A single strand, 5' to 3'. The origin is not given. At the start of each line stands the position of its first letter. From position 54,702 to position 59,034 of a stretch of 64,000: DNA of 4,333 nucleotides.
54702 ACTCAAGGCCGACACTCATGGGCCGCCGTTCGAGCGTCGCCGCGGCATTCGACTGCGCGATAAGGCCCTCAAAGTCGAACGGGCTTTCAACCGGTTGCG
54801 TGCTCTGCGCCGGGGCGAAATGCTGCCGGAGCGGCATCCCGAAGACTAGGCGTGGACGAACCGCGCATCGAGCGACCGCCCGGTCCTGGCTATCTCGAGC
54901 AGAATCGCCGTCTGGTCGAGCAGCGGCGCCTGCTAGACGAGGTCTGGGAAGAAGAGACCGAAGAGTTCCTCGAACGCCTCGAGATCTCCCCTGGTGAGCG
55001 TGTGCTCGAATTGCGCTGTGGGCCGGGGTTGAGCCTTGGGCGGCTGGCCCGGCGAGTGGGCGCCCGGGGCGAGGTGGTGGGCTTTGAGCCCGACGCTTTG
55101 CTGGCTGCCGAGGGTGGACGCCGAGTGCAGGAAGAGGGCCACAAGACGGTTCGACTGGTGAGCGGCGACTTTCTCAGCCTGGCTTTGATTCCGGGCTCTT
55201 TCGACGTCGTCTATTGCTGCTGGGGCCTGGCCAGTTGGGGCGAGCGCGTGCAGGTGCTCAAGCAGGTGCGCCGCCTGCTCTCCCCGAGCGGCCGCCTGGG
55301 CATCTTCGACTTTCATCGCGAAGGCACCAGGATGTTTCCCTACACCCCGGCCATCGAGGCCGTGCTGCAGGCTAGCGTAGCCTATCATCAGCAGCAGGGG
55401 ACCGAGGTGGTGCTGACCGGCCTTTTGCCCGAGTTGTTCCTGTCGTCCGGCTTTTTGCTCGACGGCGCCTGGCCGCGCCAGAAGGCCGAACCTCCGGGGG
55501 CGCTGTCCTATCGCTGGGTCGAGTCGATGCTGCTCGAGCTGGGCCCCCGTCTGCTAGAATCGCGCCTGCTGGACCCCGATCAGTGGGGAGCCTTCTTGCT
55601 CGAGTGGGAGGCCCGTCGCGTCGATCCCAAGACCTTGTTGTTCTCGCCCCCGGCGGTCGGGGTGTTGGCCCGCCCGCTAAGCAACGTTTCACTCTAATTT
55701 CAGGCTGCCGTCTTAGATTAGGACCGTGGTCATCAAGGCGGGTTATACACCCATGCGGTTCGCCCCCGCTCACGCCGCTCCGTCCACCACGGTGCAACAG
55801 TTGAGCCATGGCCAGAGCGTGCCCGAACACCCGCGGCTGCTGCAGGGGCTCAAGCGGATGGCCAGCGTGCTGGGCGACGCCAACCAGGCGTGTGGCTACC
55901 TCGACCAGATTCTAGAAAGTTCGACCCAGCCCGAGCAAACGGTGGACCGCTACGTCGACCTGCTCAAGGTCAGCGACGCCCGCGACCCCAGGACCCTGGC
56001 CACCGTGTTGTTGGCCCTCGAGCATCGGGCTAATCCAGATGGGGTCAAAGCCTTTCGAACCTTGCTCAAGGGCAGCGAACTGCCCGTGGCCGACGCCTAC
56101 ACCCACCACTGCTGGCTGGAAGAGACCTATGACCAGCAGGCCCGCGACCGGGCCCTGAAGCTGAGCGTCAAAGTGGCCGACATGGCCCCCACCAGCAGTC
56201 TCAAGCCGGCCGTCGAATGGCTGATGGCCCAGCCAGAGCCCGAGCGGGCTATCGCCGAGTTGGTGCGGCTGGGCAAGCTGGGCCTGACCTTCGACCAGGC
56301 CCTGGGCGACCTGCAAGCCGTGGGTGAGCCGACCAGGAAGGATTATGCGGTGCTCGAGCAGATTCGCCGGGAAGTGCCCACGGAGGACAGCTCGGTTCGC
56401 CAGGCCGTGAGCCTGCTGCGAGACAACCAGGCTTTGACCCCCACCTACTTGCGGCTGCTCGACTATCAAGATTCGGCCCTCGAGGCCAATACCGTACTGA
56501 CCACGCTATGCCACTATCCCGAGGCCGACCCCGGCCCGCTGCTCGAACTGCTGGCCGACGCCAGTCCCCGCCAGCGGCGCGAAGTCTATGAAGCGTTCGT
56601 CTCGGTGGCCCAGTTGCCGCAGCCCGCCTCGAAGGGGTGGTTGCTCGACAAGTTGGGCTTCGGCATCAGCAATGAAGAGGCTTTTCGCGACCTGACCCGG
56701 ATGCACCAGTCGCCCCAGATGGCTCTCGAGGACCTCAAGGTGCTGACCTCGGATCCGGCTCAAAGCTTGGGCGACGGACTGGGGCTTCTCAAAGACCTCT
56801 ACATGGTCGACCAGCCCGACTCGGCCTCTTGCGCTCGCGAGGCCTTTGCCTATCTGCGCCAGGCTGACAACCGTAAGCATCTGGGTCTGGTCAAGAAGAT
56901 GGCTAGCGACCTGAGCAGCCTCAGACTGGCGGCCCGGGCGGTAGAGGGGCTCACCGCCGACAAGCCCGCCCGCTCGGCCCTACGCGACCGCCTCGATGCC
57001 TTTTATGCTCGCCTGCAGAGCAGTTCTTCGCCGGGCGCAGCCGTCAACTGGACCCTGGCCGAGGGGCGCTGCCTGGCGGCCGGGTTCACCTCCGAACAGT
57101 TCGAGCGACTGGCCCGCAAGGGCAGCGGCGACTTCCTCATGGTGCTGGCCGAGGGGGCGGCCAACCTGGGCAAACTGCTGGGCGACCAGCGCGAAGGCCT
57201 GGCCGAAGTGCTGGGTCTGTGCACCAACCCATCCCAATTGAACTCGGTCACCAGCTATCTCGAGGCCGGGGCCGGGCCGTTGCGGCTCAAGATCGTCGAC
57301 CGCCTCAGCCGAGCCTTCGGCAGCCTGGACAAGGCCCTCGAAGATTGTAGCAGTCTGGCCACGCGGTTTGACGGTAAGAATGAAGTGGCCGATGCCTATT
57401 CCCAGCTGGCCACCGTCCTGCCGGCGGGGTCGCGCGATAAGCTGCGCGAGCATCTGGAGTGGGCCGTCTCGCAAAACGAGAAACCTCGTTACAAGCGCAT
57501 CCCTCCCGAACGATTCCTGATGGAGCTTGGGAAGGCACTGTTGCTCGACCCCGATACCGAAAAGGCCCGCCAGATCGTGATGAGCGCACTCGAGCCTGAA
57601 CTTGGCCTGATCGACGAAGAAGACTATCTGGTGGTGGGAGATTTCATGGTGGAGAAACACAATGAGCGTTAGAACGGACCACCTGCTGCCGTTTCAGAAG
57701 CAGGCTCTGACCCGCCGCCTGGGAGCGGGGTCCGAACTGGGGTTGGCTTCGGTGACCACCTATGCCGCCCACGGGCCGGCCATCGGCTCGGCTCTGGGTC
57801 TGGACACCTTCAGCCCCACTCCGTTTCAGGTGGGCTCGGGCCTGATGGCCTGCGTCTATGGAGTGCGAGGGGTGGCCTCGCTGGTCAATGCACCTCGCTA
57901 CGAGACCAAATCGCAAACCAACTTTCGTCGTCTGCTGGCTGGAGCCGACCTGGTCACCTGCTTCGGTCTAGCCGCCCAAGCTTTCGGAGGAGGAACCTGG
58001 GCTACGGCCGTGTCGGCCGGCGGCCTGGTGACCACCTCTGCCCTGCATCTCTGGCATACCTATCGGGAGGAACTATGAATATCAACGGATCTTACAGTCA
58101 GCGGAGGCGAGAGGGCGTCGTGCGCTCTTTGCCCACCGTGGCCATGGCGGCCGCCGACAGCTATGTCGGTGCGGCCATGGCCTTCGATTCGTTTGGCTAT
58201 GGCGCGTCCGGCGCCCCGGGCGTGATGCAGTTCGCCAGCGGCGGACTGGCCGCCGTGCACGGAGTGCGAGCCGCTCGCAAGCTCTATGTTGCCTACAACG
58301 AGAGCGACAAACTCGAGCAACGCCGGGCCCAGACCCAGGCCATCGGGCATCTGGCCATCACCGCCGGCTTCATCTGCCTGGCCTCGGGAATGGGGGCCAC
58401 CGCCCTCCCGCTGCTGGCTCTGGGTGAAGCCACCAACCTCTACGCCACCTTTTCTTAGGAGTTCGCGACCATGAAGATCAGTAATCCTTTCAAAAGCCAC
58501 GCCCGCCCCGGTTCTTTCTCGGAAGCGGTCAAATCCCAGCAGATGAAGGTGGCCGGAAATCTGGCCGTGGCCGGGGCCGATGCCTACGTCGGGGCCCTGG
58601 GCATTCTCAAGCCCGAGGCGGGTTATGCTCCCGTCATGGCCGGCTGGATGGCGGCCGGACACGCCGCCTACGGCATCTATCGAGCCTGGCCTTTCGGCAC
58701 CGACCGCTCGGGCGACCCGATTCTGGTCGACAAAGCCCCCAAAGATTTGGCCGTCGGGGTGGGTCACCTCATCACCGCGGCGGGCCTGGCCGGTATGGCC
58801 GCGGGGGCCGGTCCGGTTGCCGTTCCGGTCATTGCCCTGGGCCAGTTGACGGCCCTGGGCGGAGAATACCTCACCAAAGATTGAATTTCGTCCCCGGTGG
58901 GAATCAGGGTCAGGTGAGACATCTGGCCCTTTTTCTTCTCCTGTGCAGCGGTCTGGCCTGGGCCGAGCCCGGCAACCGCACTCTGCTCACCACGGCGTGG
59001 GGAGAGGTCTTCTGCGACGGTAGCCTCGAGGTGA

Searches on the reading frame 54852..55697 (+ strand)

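Call 14: search_protein_families(library=pfam, proteins=[window:54852-55697:+], max_evalue=0.01)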
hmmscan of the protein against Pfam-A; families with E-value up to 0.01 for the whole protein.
window:54852-55697:+ (281 aa): 6 families
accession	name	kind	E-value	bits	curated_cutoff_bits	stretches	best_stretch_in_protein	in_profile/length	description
PF13649.12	Methyltransf_25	-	4.7e-14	53.3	27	1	51-147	1-97/97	Methyltransferase domain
PF01209.24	Ubie_methyltran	-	2e-13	50.7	20.1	1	31-158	34-158/233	ubiE/COQ5 methyltransferase family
PF08241.18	Methyltransf_11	-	3e-12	47.5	21.2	1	52-149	1-93/95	Methyltransferase domain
PF13847.12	Methyltransf_31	-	6.5e-11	42.5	27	1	46-155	2-113/145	Methyltransferase domain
PF08242.18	Methyltransf_12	-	5.4e-08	33.9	30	1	52-149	1-98/98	Methyltransferase domain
PF01135.25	PCMT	-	2.8e-06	27.7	20.3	1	39-106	65-132/210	Protein-L-isoaspartate(D-aspartate) O-methyltransferase (PCMT)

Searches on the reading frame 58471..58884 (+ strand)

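Call 14: search_protein_families(library=pfam, proteins=[window:58471-58884:+], max_evalue=0.01)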
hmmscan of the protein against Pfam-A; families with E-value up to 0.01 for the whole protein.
window:58471-58884:+ (137 aa): 1 family
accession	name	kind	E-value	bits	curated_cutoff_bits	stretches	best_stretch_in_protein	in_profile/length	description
PF14340.12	DUF4395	-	0.0033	18.2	24.5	1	79-123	61-105/130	Domain of unknown function (DUF4395)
